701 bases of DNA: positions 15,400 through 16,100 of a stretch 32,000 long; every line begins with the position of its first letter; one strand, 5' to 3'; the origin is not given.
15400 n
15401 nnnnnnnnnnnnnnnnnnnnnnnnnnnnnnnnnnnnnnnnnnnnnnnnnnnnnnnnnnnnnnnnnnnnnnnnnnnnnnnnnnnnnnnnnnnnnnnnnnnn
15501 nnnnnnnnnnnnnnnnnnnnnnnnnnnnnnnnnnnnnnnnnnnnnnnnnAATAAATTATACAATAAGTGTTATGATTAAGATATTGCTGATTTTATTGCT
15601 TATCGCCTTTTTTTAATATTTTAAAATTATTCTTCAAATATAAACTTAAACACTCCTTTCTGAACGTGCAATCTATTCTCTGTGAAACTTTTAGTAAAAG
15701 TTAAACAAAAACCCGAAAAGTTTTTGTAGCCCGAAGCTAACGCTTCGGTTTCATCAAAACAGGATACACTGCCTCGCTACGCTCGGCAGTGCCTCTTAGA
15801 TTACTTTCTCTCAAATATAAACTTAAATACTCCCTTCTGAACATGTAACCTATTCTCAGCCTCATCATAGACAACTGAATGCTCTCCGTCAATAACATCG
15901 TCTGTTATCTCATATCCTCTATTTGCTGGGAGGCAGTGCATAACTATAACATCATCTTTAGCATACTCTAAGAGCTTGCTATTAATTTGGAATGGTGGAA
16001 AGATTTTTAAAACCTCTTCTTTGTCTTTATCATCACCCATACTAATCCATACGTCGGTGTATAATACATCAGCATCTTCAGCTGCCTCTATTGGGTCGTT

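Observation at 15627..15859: Duplicated argF 3' end with only synonymous differences, bracketing a 119-bp GC-rich hairpin cluster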

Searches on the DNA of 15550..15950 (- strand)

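Call 6: search_rna_families(source=window, start=15550, end=15950, threshold=evalue, max_evalue=10, show_alignments=4)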
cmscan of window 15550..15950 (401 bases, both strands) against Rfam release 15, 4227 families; matches with E-value up to 10: 1.
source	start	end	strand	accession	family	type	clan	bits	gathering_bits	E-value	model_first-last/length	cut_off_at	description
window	15644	15713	-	RF02528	SSRC41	Gene; sRNA;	-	22.2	60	1.7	1-111/111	no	Streptococcus sRNA SSRC41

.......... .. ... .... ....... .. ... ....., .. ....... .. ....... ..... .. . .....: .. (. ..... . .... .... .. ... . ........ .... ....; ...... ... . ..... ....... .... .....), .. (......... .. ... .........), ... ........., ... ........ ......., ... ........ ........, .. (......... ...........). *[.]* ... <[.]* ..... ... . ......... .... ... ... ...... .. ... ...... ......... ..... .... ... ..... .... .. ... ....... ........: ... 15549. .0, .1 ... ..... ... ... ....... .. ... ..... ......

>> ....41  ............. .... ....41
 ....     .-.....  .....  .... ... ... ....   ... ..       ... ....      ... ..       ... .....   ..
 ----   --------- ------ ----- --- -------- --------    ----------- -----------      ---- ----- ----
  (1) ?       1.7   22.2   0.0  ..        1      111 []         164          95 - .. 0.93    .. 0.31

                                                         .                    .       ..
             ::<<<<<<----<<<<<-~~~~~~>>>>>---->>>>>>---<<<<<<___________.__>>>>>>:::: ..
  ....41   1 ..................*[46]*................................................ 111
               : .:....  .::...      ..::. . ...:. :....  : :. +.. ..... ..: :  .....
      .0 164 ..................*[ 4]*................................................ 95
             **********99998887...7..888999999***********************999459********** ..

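Call 56: search_dna_similar(query=window:15683-15811:-, collection=plasmids, mode=distant, max_evalue=0.01)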
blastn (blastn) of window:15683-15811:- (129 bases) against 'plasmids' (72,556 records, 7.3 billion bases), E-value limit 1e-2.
No match.

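Call 57: search_dna_similar(query=window:15683-15811:-, collection=phages, mode=distant, max_evalue=0.01)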
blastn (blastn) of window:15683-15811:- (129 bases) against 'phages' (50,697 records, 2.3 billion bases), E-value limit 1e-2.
No match.

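Call 68: search_dna_similar(query=window:15620-15900:-, collection=plasmids, mode=distant, max_evalue=0.001)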
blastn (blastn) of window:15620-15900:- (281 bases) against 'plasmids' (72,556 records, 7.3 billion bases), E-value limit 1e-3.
No match.

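Call 69: search_dna_similar(query=window:15620-15900:-, collection=phages, mode=distant, max_evalue=0.001)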
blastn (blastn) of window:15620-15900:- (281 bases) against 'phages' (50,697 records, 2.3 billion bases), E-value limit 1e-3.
No match.
